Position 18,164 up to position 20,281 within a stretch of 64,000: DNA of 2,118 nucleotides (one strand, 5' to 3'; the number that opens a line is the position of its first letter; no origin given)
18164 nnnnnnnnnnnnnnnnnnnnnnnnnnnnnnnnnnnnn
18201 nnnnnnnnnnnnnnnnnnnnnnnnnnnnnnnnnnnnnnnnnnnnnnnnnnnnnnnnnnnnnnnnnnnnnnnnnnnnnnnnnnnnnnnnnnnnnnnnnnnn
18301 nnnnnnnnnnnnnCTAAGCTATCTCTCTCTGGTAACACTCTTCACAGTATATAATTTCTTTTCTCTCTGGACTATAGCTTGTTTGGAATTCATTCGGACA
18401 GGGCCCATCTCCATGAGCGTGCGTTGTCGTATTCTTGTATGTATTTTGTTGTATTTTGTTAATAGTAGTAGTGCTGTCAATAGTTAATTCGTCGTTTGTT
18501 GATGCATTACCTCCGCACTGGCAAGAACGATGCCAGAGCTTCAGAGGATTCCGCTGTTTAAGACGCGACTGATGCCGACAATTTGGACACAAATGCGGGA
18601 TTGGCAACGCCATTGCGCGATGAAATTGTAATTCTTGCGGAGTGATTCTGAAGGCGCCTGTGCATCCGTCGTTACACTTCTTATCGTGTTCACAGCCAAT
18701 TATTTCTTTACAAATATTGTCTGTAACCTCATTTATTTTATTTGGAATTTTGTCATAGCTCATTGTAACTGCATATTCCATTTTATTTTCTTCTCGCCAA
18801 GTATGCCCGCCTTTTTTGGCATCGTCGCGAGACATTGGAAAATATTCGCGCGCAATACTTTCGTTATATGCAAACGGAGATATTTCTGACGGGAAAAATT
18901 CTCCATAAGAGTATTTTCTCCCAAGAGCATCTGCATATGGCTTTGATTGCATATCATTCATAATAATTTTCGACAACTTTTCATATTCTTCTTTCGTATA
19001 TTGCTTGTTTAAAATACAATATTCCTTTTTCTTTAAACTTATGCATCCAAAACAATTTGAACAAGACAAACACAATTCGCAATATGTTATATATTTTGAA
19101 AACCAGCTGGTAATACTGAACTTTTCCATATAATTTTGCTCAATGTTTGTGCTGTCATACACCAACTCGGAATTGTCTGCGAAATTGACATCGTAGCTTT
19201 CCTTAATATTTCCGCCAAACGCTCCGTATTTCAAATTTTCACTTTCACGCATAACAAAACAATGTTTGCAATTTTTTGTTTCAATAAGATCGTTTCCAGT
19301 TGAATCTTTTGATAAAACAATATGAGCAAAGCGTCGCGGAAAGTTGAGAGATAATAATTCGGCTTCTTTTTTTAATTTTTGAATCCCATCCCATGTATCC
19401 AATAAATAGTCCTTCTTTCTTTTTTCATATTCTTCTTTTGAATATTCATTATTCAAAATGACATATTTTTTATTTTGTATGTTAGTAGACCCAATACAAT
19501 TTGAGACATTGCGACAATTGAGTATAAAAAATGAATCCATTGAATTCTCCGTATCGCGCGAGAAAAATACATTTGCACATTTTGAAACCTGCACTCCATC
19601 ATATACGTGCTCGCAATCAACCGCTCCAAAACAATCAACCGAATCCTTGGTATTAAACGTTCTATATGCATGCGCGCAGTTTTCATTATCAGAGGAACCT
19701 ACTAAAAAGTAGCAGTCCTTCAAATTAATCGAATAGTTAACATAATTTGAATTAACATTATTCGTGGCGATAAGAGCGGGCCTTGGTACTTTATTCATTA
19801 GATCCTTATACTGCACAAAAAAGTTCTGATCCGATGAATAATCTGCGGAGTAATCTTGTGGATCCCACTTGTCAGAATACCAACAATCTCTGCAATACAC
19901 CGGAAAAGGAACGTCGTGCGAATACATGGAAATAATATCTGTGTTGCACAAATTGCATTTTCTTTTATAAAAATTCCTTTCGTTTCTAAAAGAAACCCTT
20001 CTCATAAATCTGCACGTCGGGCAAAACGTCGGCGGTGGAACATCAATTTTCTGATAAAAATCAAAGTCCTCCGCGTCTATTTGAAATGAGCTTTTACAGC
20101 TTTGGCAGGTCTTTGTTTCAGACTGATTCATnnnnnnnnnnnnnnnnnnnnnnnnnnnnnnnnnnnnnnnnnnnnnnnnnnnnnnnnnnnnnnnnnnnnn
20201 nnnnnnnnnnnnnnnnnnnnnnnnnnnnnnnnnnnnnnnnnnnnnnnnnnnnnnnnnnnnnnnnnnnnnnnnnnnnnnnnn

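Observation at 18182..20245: Cys-rich zinc-knuckle repeat protein flanked by in-frame, diverged duplicates of its own N- and C-termini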

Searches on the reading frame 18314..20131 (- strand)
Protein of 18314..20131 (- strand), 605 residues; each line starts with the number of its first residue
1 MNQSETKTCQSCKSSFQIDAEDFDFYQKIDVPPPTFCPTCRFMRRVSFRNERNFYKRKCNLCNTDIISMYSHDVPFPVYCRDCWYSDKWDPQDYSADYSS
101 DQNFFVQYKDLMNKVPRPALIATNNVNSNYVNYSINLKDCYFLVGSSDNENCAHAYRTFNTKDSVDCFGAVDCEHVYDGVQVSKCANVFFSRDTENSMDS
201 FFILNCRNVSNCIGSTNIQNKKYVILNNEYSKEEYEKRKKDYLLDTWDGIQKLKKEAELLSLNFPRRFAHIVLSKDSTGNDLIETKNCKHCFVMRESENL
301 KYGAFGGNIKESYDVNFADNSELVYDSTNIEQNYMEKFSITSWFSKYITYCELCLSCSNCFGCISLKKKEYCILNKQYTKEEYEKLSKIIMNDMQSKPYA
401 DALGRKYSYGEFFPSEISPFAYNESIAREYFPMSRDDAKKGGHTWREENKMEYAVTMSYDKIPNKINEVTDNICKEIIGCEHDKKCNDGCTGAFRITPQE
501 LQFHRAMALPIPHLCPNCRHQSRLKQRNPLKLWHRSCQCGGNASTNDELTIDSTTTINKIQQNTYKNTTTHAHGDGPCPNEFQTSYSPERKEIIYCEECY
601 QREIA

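Call 3: search_protein_families(library=pfam, proteins=[window:18314-20131:-], max_evalue=1)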
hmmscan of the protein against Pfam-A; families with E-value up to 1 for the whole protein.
window:18314-20131:- (605 aa): 0 families

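Call 4: search_protein_families(library=ncbifam, proteins=[window:18314-20131:-], max_evalue=1)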
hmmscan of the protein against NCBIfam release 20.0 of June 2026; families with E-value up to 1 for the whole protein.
window:18314-20131:- (605 aa): 0 families

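Call 6: find_homologous_proteins(query=window:18314-20131:-, max_evalue=0.001)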
Query window:18314-20131:- (605 aa): 7465 proteins with E <= 0.001 among 8000 candidates; the best 120 are listed.
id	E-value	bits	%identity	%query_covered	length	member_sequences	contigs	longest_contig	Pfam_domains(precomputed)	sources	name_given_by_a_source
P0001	0.0e+0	1435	100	100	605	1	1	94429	-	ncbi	-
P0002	1.1e-207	709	51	100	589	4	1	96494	-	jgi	jgi:hypothetical protein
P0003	3.8e-199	681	50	100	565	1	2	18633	-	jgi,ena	jgi:hypothetical protein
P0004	8.1e-199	680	49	100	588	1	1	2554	-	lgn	-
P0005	3.0e-198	678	49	100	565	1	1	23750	-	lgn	-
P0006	4.1e-198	678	51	100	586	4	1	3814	-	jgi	-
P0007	2.2e-194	665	50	99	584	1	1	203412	-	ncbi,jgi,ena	ncbi:MAG: hypothetical protein WCS86_00995 [Candidatus Paceibacterota bacterium]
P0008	1.3e-192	660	49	99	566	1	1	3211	-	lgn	-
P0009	2.3e-191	656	49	100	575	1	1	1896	-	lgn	-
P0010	4.7e-191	654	49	100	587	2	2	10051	-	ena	-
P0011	6.3e-189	647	52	89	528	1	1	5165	-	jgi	jgi:hypothetical protein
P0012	6.5e-189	647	49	100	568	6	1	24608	-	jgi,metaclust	metaclust:\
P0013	7.7e-187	641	48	99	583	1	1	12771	-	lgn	-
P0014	5.9e-186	638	48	100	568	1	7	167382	-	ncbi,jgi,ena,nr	ncbi:TPA: hypothetical protein DCG29_02285 [Candidatus Nomurabacteria bacterium]|nr:MAG: hypothetica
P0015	7.3e-182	624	48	100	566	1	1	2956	-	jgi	jgi:hypothetical protein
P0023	4.8e-174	598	45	100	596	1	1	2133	PF13451.13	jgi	-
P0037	3.8e-171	589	46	100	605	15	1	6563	-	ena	-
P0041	5.7e-170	585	45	100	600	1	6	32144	-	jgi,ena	-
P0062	1.0e-167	577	45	100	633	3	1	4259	-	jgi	-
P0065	1.6e-167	577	44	100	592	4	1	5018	-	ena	-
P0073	7.0e-167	575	45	100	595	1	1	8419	PF13451.13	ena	-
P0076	7.3e-167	575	45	100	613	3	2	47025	-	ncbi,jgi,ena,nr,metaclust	ncbi:MAG: hypothetical protein UY56_C0004G0001 [Parcubacteria group bacterium GW2011_GWA1_50_14]|nr:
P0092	1.1e-165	571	45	100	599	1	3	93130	-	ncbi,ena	-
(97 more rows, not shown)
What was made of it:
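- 18314..20131 (-): Intact 605-aa family gene. N-terminal Zn module (CxxC at 9, 37, 59, 80), two ~148-aa internal repeats, C-terminal Zn module (CxxC at 515, 596). 34 Cys, 13 His. More than 7,465 relatives (call 6).
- More than 7,465 hits; nearest relative 51% identical (call 6).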

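Call 8: find_encoding_contigs(protein=P0001, flank=6000, max_places=4)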
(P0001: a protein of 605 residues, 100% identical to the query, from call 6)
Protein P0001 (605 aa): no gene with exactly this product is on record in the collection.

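Call 9: find_encoding_contigs(protein=P0002, flank=6000, max_places=4)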
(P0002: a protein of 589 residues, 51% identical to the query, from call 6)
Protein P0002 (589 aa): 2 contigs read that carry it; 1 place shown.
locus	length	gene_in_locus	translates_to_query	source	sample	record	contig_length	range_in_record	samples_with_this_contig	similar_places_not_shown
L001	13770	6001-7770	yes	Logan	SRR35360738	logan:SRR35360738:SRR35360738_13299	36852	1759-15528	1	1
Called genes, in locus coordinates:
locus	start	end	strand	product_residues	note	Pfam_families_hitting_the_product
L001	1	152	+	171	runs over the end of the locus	-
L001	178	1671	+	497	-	PF02534:T4SS-DNA_transf (weak), PF01935:DUF87 (faint), PF10412:TrwB_AAD_bind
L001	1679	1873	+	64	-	-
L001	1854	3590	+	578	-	-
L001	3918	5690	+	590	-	-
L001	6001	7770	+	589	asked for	-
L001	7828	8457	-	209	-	-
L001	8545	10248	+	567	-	-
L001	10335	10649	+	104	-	-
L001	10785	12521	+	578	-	-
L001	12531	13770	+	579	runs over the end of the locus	-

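Call 10: find_encoding_contigs(protein=P0007, flank=6000, max_places=4)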
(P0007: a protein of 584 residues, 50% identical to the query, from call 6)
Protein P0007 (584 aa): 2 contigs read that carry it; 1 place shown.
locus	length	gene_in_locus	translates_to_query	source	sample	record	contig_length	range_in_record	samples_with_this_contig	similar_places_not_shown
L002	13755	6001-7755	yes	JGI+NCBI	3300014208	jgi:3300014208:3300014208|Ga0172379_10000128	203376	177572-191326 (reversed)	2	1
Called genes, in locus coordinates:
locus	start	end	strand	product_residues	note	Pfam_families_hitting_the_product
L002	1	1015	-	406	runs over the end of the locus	PF07690:MFS_1, PF12832:MFS_1_like, PF00083:Sugar_tr, PF07690:MFS_1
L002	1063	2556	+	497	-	PF03193:RsgA_GTPase (faint), PF00005:ABC_tran, PF02463:SMC_N (faint), PF13401:AAA_22 (faint), PF13476:AAA_23 (faint), PF00005:ABC_tran, PF20720:nSTAND3 (weak), PF13304:AAA_21 (weak), +2 more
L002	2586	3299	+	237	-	-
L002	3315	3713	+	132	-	PF03073:TspO_MBR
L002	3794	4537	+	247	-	PF02616:SMC_ScpA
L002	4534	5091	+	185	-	PF04079:SMC_ScpB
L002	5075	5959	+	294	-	PF00768:Peptidase_S11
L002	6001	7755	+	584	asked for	-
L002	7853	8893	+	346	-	PF00953:Glycos_transf_4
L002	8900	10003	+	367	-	PF01098:FTSW_RODA_SPOVE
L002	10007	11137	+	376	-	PF03033:Glyco_transf_28, PF04101:Glyco_tran_28_C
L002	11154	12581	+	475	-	PF00749:tRNA-synt_1c, PF19269:Anticodon_2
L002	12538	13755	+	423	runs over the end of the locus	PF17675:APG6_N (faint), PF24161:CCDC39 (faint), PF01551:Peptidase_M23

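Call 17: find_related_loci(query=A1, collection=genome_contigs, flank=4000)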
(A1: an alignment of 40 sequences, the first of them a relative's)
Query A1 (605 aa) in genome_contigs; peptide patterns used: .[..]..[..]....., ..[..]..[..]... (x = any residue, [..] = any of these).
600 stretches matched a pattern (row limit reached: there are more); 573 encode a relative of the query (tblastn E <= 1e-3); the best 80 are kept; 80 distinct loci.
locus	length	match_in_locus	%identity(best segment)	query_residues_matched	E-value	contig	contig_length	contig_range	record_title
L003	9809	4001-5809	46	1-605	0e+0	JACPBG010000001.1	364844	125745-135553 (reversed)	MAG: Candidatus Sungiibacteriota bacterium isolate NC_groundwater_251_Ag_S-0.2um_45_46 S5_GD2017_2_S2_scaffold_61, whole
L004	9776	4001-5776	46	4-605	0e+0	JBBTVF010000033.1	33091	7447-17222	MAG: Patescibacteria group bacterium isolate H52-bin056 H52_bin056_000000000033, whole genome shotgun sequence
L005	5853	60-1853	43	4-605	2e-177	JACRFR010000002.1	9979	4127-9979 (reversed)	MAG: Candidatus Liptonbacteria bacterium isolate NC_groundwater_1730_Pr3_B-0.1um_54_13 SR-2_scaffold_141_90264, whole ge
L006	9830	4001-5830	45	4-605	6e-175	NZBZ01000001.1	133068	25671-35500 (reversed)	MAG: bacterium isolate ARS1290 41115, whole genome shotgun sequence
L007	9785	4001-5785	45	1-605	1e-174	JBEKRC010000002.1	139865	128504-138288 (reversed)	MAG: Minisyncoccia bacterium isolate SPRUCE 501 SPRUCE_501_2, whole genome shotgun sequence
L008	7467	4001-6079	43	4-605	1e-174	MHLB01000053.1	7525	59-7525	MAG: Candidatus Liptonbacteria bacterium RIFCSPLOWO2_01_FULL_53_13 rifcsplowo2_01_scaffold_61927, whole genome shotgun s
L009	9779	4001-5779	43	4-605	7e-173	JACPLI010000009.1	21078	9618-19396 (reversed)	MAG: Candidatus Liptonbacteria bacterium isolate NC_groundwater_517_Ag_S-0.1um_55_12 S35_SO-1_scaffold_145469, whole gen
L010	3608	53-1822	44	4-605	0e+0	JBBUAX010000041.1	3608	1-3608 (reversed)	MAG: Patescibacteria group bacterium isolate H43-bin011_1 H43_bin011_1_000000000041, whole genome shotgun sequence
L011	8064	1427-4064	44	4-605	3e-172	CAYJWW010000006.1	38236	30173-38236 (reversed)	MAG TPA_asm: uncultured Candidatus Saccharibacteria bacterium isolate ERP125453_co1_514 genome assembly, contig: NODE_83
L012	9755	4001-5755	45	7-605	8e-172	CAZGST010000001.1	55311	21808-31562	MAG TPA_asm: uncultured Candidatus Saccharibacteria bacterium isolate SRP124282_co6_148 genome assembly, contig: NODE_26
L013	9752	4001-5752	45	5-605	1e-170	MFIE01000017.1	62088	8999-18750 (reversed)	MAG: Candidatus Giovannonibacteria bacterium RIFCSPLOWO2_01_FULL_46_13 rifcsplowo2_01_scaffold_3912, whole genome shotgu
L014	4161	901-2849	43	4-605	3e-176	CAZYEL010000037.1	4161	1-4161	MAG TPA_asm: uncultured Candidatus Saccharibacteria bacterium isolate binchicken_co227_1009 genome assembly, contig: NOD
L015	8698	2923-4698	43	4-603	2e-169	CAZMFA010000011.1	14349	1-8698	MAG TPA_asm: uncultured Candidatus Saccharibacteria bacterium isolate SRP271791_co2_64 genome assembly, contig: NODE_104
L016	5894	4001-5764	44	4-605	1e-169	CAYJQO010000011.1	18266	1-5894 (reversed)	MAG TPA_asm: uncultured Candidatus Saccharibacteria bacterium isolate ERP125453_co1_264 genome assembly, contig: NODE_30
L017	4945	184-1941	43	7-605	4e-173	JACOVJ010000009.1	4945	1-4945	MAG: Candidatus Niyogibacteria bacterium isolate NC_groundwater_97_Ag_S-0.1um_54_719 S_p1_S3_170907_scaffold_10281, whol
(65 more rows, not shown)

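Call 22: find_related_loci(query=A1, collection=metagenome_contigs, flank=3000)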
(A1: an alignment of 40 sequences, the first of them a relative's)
Query A1 (605 aa) in metagenome_contigs; peptide patterns used: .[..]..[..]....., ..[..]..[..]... (x = any residue, [..] = any of these).
600 stretches matched a pattern (row limit reached: there are more); 568 encode a relative of the query (tblastn E <= 1e-3); the best 80 are kept; 80 distinct loci.
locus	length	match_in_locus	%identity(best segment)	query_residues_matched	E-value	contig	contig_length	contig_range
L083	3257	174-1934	47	3-605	0e+0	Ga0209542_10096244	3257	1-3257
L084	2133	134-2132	45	1-605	0e+0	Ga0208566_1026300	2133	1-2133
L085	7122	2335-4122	45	2-605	4e-178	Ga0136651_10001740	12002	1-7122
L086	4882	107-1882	45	4-605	2e-174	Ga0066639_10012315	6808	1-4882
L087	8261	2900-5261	45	4-605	3e-173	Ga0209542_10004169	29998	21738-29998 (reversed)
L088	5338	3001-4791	44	1-605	2e-175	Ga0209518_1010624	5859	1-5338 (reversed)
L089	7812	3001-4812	45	3-605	2e-172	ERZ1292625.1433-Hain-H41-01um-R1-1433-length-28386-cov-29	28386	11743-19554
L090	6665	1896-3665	44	4-605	3e-172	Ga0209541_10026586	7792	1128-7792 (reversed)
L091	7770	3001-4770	44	1-605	8e-170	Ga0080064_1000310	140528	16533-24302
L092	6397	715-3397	44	1-604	1e-169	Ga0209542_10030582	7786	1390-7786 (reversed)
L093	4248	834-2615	45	1-605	4e-175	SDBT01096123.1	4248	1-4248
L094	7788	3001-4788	45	1-604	7e-169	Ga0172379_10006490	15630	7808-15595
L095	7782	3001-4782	44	3-605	7e-167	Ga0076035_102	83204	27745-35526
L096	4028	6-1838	43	4-605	2e-172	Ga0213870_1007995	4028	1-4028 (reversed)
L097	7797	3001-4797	44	1-605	1e-166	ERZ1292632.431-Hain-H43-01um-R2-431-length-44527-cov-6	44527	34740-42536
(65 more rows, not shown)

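Call 49: predict_structure(alignment_id=A1)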
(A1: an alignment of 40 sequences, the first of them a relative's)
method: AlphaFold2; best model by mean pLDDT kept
length: 605 residues; sequences in the alignment: 40
mean_pLDDT: 81.9   pTM: 0.82
mean pLDDT of the five models: 81.9, 73.5, 72.9, 70.2, 67.9
residues with pLDDT >= 90: 226; 70-90: 249; 50-70: 113; < 50: 17
segments of 3 or more residues with pLDDT < 50: 549-561
pLDDT, mean of each block of 10 residues (from residue 1): 83 93 91 92 89 88 92 93 90 94 94 92 62 63 64 64 62 65 64 62 67 58 78 84 85 83 86 91 92 91 87 76 71 68 72 69 83 93 95 95 93 89 87 89 84 89 94 95 83 88 89 89 81 91 70 42 75 92 88 91 78
secondary structure, 60 per line:
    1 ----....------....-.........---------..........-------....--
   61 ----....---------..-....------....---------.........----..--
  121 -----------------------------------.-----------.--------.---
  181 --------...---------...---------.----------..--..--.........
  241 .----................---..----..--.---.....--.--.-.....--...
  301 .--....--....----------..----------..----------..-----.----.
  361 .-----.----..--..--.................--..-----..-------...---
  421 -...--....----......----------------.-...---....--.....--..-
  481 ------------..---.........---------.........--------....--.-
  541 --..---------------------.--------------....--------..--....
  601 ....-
elements in order: E5-8 E15-18 H20-28 H38-47 E55-58 E65-68 H81-84 H91-94 H104-112 E189-191 E201-203 H232-241 H247-261 E279-283 E291-295 E298-301 E304-307 E310-313 H380-396 H427-430 H435-440 H471-475 H498-506 H516-524 E533-536 E581-584 H597-604
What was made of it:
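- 18314..20131 (-): AF2 model pLDDT 81.9, pTM 0.82 (call 49).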

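Call 51: fold_search(model_id=the predicted structure, library=pdb)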
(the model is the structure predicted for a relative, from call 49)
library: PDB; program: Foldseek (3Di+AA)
matches with E <= 10: 49; with E <= 0.001: 0
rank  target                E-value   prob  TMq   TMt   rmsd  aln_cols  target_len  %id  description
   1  4k6r                  5.5e-01  0.04  0.07  0.08  12.1       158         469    9  Crystal structure of GlmU in complex with ATP (released 2014-04-16)
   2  4ihg_C                1.1e+00  0.03  0.09  0.14  17.9       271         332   11  Chasing Acyl Carrier Protein Through a Catalytic Cycle of Lipid A Production (released 2013-11-13)
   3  6jlz_E                1.7e+00  0.02  0.07  0.09  13.6       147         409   10  P-eIF2a - eIF2B complex (released 2019-05-01)
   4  4ihh_E                1.9e+00  0.02  0.09  0.13  17.1       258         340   10  Chasing Acyl Carrier Protein Through a Catalytic Cycle of Lipid A Production (released 2013-11-13)
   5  4g87                  2.0e+00  0.03  0.09  0.11  11.2       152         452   10  Crystal structure of GLMU from Mycobacterium tuberculosis snapshot 1 (released 2013-03-13)
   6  4ihg_E                2.1e+00  0.03  0.10  0.14  17.1       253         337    9  Chasing Acyl Carrier Protein Through a Catalytic Cycle of Lipid A Production (released 2013-11-13)
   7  3ixc                  2.2e+00  0.01  0.06  0.13  13.2       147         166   14  Crystal structure of hexapeptide transferase family protein from Anaplasma phagocytophilum (released 2009-09-22)
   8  6jly_F                2.5e+00  0.02  0.07  0.09  11.9       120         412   12  eIF2a - eIF2B complex (released 2019-05-01)
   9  4ihh_F                2.8e+00  0.03  0.11  0.16  17.5       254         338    9  Chasing Acyl Carrier Protein Through a Catalytic Cycle of Lipid A Production (released 2013-11-13)
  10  5w6j_B                2.8e+00  0.01  0.06  0.07  13.1       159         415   11  Agrobacterium tumefaciens ADP-glucose pyrophosphorylase (released 2018-11-14)
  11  7bw9_B                3.5e+00  0.01  0.06  0.10  17.4       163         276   10  Crystal structure of Serine acetyltransferase isoform 3 in complex with cysteine from Entamoeba histolytica (released 2021-04-14)
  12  4ihh_A                3.5e+00  0.01  0.05  0.08  13.7       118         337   13  Chasing Acyl Carrier Protein Through a Catalytic Cycle of Lipid A Production (released 2013-11-13)
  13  5w6j_C                3.5e+00  0.01  0.04  0.05  11.4        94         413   10  Agrobacterium tumefaciens ADP-glucose pyrophosphorylase (released 2018-11-14)
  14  4mzu_F                3.7e+00  0.02  0.08  0.13  12.3       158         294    8  Crystal structure of FdtD, a bifunctional ketoisomerase/N-acetyltransferase from Shewanella denitrificans (released 2013-10-09)
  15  4ihh_B                3.9e+00  0.02  0.10  0.14  16.7       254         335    9  Chasing Acyl Carrier Protein Through a Catalytic Cycle of Lipid A Production (released 2013-11-13)
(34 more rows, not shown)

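Call 56: find_encoding_contigs(protein=P0037, flank=1500, max_places=3)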
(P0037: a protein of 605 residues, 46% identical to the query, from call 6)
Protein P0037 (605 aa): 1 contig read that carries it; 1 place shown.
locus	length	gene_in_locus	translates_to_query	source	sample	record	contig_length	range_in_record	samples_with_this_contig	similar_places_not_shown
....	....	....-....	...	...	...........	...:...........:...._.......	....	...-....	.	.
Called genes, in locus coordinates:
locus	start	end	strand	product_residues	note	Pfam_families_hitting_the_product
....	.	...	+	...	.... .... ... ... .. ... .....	?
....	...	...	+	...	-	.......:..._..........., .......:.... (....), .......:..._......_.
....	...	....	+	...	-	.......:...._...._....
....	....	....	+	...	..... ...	-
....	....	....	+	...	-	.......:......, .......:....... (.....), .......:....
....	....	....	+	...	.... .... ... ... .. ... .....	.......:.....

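Call 57: find_encoding_contigs(protein=P0065, flank=1500, max_places=3)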
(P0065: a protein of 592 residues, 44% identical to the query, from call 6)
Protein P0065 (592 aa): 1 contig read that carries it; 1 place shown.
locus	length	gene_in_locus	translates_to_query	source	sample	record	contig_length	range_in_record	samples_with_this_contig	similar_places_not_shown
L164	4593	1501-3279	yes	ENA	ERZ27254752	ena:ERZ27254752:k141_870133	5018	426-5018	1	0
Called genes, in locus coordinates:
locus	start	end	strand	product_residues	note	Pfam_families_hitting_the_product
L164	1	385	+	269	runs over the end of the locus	?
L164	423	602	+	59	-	-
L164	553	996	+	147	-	PF13470:PIN_3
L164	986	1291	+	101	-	-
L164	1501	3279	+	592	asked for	-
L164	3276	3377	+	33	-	-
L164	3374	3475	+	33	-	-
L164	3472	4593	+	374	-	?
